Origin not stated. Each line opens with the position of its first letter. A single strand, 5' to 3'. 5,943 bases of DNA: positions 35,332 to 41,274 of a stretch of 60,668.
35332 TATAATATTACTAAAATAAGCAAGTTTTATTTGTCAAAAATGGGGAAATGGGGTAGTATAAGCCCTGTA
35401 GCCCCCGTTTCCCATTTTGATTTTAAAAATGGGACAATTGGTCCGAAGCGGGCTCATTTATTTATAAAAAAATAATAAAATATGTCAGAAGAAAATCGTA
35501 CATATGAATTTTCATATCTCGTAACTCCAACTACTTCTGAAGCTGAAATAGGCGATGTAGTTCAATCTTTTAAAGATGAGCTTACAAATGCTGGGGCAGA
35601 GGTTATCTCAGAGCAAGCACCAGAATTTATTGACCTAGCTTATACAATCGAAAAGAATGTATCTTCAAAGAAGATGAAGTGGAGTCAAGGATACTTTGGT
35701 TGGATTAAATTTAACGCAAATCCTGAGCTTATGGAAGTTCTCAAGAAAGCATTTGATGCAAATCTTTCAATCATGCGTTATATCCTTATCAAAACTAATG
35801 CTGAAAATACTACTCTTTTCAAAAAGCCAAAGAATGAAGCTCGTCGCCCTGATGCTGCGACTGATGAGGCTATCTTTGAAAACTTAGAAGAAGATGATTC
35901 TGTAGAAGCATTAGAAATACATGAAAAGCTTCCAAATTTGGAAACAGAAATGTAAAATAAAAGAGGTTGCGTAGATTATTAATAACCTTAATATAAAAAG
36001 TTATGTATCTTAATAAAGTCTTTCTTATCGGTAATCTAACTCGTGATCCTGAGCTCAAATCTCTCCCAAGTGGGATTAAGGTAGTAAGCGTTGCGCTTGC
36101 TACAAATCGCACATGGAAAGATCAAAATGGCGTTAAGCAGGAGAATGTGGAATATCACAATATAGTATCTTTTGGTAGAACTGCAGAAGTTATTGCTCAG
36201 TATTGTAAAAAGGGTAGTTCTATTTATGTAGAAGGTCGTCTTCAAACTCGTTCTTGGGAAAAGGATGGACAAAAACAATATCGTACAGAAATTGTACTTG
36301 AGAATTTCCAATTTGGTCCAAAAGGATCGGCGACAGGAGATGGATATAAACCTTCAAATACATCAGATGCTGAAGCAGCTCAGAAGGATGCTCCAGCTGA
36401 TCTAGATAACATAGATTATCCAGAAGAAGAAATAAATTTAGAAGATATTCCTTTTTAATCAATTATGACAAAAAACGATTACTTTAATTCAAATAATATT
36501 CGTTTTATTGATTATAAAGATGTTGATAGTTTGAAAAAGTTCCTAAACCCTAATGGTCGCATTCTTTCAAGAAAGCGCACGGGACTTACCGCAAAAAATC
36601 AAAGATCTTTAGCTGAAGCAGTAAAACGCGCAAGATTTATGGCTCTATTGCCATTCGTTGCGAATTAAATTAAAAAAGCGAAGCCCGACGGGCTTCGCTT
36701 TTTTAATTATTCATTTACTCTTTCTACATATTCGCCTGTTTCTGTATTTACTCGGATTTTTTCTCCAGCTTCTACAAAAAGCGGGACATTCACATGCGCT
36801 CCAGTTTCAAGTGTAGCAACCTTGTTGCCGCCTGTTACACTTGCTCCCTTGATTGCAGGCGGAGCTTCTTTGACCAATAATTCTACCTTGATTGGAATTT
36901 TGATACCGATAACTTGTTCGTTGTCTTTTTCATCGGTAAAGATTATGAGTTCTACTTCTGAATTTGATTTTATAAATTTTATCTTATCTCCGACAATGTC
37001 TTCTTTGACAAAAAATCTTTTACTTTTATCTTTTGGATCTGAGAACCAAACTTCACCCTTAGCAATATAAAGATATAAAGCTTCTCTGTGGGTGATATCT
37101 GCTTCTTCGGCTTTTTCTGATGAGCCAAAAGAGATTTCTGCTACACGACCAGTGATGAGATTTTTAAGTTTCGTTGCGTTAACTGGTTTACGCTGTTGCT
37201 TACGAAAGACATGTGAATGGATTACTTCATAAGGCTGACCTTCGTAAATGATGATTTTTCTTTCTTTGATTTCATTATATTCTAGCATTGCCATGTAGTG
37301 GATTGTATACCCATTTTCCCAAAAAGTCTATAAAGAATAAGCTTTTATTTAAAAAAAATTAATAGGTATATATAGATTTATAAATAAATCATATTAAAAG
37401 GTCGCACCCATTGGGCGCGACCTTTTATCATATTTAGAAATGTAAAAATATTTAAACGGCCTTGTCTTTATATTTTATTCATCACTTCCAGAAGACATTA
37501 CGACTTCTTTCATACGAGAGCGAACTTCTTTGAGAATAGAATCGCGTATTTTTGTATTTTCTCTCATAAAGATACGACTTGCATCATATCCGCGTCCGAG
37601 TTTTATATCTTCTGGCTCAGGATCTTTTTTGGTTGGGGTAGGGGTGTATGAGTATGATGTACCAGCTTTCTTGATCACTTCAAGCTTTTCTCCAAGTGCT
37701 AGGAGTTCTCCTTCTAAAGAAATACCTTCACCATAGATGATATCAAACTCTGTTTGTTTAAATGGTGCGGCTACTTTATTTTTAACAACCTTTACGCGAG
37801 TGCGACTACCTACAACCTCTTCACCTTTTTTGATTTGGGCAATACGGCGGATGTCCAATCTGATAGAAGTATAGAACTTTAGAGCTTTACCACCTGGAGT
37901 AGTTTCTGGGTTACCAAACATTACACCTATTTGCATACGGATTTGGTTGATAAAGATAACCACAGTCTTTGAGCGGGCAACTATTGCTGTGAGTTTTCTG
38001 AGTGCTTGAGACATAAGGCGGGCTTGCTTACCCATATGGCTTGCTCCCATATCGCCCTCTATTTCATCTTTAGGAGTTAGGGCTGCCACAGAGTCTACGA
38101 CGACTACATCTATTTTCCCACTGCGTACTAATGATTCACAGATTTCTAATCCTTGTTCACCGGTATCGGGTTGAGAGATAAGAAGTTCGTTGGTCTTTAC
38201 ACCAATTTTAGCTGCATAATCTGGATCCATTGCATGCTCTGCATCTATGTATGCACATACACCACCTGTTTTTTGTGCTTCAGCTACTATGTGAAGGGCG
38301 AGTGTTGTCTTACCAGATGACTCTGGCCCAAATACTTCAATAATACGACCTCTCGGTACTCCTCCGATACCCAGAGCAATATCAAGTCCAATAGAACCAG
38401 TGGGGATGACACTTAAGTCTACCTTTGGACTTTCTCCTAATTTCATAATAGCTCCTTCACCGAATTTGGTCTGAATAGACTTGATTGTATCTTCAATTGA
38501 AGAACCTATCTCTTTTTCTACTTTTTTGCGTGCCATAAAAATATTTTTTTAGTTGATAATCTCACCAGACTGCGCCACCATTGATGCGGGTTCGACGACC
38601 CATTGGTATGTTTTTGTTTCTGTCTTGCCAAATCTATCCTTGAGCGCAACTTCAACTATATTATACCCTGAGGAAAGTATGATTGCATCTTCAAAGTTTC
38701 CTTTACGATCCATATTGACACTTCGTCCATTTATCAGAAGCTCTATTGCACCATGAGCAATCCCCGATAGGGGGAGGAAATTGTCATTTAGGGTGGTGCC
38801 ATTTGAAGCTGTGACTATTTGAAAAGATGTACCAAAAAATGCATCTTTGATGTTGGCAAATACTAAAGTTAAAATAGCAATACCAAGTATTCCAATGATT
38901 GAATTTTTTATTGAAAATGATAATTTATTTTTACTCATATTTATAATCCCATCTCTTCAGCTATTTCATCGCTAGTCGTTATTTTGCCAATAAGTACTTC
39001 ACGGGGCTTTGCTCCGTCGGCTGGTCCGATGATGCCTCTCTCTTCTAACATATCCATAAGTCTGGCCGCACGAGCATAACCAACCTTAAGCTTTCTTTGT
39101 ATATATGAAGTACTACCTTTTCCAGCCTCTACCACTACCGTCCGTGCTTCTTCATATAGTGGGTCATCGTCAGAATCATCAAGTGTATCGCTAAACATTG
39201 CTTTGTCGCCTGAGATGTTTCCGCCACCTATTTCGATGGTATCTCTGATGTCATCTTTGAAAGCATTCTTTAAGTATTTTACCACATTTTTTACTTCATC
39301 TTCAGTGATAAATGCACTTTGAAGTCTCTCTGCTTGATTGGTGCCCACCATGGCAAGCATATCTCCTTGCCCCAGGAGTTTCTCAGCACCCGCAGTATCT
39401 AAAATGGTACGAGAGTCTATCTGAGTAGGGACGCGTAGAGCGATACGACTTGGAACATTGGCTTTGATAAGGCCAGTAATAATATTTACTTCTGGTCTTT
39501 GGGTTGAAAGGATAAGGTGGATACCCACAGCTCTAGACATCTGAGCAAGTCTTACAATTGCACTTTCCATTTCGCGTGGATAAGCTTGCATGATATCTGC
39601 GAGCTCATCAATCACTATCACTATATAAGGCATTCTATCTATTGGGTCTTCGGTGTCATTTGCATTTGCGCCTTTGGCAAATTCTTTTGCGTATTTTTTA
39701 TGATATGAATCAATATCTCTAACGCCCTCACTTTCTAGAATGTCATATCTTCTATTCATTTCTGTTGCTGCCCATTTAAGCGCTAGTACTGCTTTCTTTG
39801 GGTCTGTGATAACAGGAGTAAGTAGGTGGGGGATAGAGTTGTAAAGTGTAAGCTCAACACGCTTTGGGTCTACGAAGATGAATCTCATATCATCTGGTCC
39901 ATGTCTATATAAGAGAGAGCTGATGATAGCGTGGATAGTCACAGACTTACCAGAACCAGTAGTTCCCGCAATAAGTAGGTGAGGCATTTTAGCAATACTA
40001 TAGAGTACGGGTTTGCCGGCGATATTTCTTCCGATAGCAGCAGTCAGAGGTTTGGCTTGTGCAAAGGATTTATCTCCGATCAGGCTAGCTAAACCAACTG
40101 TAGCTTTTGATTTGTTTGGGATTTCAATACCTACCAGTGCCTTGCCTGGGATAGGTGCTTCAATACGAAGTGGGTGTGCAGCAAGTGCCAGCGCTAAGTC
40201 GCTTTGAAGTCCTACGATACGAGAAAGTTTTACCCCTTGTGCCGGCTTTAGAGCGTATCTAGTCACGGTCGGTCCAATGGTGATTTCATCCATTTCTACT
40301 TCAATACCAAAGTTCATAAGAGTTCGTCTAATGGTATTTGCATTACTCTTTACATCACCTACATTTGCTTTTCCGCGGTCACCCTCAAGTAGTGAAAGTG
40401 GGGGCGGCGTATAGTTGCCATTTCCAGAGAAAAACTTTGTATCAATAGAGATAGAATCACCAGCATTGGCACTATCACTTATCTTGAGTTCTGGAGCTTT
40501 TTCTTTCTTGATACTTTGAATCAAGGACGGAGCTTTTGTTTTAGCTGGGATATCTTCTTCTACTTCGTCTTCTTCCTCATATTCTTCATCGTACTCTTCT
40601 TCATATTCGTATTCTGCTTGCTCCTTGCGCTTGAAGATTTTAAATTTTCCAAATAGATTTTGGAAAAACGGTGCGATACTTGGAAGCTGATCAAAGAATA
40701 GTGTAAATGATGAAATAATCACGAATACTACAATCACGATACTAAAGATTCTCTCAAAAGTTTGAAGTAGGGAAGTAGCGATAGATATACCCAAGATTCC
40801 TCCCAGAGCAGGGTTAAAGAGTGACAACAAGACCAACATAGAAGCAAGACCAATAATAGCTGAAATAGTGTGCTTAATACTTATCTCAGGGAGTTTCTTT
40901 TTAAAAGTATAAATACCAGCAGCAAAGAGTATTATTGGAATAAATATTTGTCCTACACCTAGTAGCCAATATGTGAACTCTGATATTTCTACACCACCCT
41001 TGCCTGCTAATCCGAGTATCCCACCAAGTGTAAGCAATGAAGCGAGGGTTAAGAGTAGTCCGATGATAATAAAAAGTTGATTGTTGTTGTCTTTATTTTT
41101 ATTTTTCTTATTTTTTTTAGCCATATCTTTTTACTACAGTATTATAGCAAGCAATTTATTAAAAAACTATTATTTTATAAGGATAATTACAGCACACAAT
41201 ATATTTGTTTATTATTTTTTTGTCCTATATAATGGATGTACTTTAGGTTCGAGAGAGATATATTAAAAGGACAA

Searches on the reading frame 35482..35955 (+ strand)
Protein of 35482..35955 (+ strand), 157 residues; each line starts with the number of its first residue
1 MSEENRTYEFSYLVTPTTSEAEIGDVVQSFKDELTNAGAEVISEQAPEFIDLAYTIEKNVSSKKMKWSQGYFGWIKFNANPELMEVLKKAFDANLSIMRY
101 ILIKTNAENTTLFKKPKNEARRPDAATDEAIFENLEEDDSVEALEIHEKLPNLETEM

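Call 58: search_protein_families(library=pfam, proteins=[window:35482-35955:+], max_evalue=0.01)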
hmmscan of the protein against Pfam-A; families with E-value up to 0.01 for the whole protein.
window:35482-35955:+ (157 aa): 1 family
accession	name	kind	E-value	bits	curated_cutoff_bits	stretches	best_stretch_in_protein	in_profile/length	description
PF01250.22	Ribosomal_S6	-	3.2e-14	53.3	27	1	7-104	1-90/90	Ribosomal protein S6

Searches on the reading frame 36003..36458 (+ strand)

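Call 58: search_protein_families(library=pfam, proteins=[window:36003-36458:+], max_evalue=0.01)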
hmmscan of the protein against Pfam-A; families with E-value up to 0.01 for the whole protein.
window:36003-36458:+ (151 aa): 2 families
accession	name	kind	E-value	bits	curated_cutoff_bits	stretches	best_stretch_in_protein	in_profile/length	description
PF00436.31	SSB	-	6.1e-38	129.5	26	1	3-104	1-103/104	Single-strand binding protein family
PF22657.2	SSB_1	-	0.0015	19.1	27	1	4-85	1-80/91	Another single-strand binding protein family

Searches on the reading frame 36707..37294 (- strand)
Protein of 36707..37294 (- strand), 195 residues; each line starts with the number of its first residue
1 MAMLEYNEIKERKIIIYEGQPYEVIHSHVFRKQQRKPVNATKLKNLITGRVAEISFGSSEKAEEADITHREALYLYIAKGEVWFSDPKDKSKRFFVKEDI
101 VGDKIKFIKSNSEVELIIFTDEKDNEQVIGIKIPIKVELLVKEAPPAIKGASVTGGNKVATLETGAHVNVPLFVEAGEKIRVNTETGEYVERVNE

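Call 59: search_protein_families(library=pfam, proteins=[window:36707-37294:-], max_evalue=0.001)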
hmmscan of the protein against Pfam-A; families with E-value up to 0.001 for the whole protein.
window:36707-37294:- (195 aa): 3 families
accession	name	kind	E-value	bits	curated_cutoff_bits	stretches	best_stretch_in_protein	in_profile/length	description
PF09285.17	Elong-fact-P_C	-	3.9e-24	84.5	25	1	137-192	1-56/56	Elongation factor P, C-terminal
PF08207.18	EFP_N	-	1.7e-08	34.7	23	1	7-61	3-57/58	Elongation factor P (EF-P) KOW-like domain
PF01132.26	EFP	-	0.00029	21.2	27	0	70-122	1-52/54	Elongation factor P (EF-P) OB domain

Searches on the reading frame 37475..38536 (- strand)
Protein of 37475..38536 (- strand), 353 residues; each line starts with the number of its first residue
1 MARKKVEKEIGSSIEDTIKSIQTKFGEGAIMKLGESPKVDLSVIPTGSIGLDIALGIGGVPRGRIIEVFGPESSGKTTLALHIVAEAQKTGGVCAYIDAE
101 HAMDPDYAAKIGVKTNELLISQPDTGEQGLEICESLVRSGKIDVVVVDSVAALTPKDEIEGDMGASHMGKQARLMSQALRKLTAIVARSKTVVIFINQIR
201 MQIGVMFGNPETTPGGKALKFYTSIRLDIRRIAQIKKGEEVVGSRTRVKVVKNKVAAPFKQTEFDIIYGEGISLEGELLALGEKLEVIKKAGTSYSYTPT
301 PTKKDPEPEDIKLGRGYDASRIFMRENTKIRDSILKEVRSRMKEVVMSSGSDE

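Call 83: search_protein_families(library=pfam, proteins=[window:37475-38536:-], max_evalue=0.00001)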
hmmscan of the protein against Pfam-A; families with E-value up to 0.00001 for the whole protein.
window:37475-38536:- (353 aa): 5 families
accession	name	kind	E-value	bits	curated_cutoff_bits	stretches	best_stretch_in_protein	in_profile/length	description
PF00154.27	RecA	-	2.2e-136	453.9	27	1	14-273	3-262/262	recA bacterial DNA recombination protein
PF08423.17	Rad51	-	1.2e-10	41.6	22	1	43-232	7-212/244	Rad51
PF21096.2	RecA_C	-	6.8e-09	36.2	27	1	276-342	1-56/57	RecA C-terminal domain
PF06745.19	ATPase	-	3.6e-07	30.2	26.6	1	44-102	1-59/231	KaiC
PF02283.22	CobU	-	9.1e-06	25.8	27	0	68-203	3-129/168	Cobinamide kinase / cobinamide phosphate guanyltransferase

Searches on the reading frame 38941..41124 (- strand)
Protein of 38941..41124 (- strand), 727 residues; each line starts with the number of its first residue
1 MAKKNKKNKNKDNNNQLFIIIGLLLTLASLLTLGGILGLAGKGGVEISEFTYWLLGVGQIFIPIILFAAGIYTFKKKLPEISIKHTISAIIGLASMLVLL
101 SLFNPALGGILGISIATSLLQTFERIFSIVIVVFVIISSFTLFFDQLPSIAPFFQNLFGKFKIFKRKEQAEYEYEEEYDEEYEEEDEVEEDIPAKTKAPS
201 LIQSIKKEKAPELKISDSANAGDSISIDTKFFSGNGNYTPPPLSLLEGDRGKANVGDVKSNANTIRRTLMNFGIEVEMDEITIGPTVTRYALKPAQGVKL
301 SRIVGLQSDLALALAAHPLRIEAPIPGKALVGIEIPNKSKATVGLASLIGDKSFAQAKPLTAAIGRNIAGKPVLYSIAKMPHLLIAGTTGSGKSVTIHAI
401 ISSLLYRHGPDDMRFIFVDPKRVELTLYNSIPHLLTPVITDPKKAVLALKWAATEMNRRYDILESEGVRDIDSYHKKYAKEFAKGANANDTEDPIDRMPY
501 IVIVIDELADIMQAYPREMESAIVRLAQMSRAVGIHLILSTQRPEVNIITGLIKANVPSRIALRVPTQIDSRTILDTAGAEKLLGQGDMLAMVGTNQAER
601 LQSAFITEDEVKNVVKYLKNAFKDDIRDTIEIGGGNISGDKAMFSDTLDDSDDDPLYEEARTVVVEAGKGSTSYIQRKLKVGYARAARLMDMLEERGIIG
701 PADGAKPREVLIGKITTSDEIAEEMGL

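Call 83: search_protein_families(library=pfam, proteins=[window:38941-41124:-], max_evalue=0.00001)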
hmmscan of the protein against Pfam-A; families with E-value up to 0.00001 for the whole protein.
window:38941-41124:- (727 aa): 3 families
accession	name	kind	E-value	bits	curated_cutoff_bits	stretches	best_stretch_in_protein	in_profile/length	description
PF01580.24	FtsK_SpoIIIE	-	2.8e-58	197.4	24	1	352-545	9-220/221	FtsK/SpoIIIE family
PF09397.16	FtsK_gamma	-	1.3e-28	98.9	30.6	1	652-712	2-62/63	Ftsk gamma domain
PF17854.6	FtsK_alpha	-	1e-27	96.7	22.9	1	241-337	2-101/101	FtsK alpha domain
